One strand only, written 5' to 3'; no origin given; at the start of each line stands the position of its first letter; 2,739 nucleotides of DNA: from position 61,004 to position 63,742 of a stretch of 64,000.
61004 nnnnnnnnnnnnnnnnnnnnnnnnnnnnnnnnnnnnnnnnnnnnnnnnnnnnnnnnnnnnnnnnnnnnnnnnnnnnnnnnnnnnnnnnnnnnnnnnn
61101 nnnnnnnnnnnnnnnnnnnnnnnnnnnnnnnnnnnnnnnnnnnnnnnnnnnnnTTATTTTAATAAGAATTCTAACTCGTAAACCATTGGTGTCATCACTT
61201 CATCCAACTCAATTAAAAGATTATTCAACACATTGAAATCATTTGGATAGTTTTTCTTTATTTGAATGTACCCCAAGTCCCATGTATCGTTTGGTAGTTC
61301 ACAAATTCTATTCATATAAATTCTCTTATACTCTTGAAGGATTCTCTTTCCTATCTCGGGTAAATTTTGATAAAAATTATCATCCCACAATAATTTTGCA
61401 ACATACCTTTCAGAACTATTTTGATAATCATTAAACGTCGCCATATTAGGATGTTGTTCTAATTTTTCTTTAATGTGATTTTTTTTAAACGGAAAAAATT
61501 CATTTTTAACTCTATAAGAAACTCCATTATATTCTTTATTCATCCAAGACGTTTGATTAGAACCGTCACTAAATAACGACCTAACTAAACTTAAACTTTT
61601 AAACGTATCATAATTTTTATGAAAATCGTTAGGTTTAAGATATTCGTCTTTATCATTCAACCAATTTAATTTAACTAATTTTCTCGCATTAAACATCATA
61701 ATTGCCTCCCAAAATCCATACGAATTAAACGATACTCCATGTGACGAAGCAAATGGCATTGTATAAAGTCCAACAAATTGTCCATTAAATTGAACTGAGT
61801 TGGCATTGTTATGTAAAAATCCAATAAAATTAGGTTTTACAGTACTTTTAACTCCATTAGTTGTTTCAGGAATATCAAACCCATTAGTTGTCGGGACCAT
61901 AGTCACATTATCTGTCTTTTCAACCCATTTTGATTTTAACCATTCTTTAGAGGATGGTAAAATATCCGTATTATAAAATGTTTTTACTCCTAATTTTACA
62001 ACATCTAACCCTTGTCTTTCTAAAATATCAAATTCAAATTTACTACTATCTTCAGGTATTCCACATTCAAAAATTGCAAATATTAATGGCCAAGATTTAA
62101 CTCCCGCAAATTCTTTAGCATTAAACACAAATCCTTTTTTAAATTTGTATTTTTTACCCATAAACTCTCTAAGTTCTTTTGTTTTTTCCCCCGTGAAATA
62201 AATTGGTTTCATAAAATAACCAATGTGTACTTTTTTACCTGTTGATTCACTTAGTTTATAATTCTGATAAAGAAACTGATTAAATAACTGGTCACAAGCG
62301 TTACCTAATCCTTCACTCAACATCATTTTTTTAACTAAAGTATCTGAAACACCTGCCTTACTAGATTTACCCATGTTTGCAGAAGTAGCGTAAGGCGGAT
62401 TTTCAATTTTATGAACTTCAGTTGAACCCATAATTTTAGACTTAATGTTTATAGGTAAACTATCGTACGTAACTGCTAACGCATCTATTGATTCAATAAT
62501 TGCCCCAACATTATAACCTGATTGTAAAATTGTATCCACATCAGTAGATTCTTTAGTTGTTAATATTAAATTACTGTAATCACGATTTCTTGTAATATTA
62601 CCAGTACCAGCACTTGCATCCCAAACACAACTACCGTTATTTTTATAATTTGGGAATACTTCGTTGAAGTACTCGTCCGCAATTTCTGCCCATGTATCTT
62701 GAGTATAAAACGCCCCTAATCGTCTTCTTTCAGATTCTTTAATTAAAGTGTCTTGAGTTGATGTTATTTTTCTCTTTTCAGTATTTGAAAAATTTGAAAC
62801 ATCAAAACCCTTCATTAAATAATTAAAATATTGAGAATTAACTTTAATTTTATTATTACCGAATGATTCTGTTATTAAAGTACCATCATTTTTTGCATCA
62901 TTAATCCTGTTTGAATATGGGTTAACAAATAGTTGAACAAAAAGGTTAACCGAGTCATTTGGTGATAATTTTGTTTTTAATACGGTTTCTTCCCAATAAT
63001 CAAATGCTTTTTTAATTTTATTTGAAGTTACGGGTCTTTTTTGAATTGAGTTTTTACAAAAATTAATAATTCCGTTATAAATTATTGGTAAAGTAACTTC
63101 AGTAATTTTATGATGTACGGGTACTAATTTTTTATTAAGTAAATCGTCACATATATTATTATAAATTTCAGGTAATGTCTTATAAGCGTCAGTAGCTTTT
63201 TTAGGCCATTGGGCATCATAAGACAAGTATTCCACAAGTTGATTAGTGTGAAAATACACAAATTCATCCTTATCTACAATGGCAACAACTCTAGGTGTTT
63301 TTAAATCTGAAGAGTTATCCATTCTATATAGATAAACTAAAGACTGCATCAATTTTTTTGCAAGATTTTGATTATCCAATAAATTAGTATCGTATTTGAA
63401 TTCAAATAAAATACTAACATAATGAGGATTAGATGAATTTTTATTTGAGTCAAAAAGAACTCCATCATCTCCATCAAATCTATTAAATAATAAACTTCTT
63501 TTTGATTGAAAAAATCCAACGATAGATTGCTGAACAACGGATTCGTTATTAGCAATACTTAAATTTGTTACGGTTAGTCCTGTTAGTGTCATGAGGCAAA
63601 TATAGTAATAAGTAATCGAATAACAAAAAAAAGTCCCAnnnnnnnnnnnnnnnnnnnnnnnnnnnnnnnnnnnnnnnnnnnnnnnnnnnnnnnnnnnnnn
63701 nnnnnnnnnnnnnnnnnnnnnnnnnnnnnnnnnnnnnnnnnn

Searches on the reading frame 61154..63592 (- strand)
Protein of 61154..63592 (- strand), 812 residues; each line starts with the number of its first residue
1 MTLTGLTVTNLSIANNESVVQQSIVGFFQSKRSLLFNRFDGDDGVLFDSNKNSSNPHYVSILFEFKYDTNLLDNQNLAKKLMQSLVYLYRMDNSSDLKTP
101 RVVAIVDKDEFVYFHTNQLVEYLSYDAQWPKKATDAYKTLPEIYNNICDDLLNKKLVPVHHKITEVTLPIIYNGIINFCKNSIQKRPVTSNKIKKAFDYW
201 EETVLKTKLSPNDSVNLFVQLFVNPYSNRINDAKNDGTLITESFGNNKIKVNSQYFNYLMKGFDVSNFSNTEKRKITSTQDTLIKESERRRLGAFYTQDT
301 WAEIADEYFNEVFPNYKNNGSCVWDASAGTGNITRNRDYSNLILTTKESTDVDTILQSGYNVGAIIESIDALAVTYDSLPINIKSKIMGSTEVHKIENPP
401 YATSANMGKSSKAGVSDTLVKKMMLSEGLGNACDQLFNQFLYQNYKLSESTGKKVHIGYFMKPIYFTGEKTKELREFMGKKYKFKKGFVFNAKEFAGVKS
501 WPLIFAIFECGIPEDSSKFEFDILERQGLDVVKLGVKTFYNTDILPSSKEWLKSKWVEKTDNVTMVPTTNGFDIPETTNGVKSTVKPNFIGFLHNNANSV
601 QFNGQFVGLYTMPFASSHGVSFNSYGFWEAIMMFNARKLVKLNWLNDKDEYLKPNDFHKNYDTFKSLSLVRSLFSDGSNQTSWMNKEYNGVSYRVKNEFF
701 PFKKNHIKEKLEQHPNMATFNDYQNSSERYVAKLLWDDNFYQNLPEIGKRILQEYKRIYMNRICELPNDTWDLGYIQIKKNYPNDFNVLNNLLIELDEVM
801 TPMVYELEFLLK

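Call 10: search_protein_families(library=pfam, proteins=[window:61154-63592:-], max_evalue=0.001)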
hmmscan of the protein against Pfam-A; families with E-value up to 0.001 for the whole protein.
window:61154-63592:- (812 aa): 0 families

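Call 12: search_protein_families(library=phrogs, proteins=[window:61154-63592:-], max_evalue=0.001)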
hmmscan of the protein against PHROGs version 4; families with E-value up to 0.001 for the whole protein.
window:61154-63592:- (812 aa): 0 families

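Call 60: search_dna_similar(query=window:61154-63592:-, collection=phages, mode=protein, max_evalue=0.001, max_rows=15)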
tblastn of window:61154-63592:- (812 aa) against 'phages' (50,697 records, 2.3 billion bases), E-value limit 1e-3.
No match.

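Call 99: find_encoding_contigs(protein=window:61154-63592:-, flank=10000, max_places=1)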
Protein window:61154-63592:- (812 aa): 4 contigs read that carry it; 1 place shown.
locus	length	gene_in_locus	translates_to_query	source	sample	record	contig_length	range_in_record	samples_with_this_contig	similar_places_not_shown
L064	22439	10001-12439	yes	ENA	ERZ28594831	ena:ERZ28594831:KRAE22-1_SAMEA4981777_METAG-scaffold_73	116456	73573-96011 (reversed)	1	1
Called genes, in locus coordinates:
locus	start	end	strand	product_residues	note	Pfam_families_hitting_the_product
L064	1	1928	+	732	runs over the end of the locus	-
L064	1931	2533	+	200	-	-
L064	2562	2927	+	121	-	-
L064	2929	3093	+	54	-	-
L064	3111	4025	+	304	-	PF08275:DNAG_N (faint)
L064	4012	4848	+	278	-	-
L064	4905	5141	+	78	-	-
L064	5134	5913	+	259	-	PF00149:Metallophos, PF12850:Metallophos_2 (weak)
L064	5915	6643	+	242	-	-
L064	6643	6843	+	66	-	-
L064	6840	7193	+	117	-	-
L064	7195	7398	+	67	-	-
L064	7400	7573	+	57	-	-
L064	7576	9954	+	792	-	-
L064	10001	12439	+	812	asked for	-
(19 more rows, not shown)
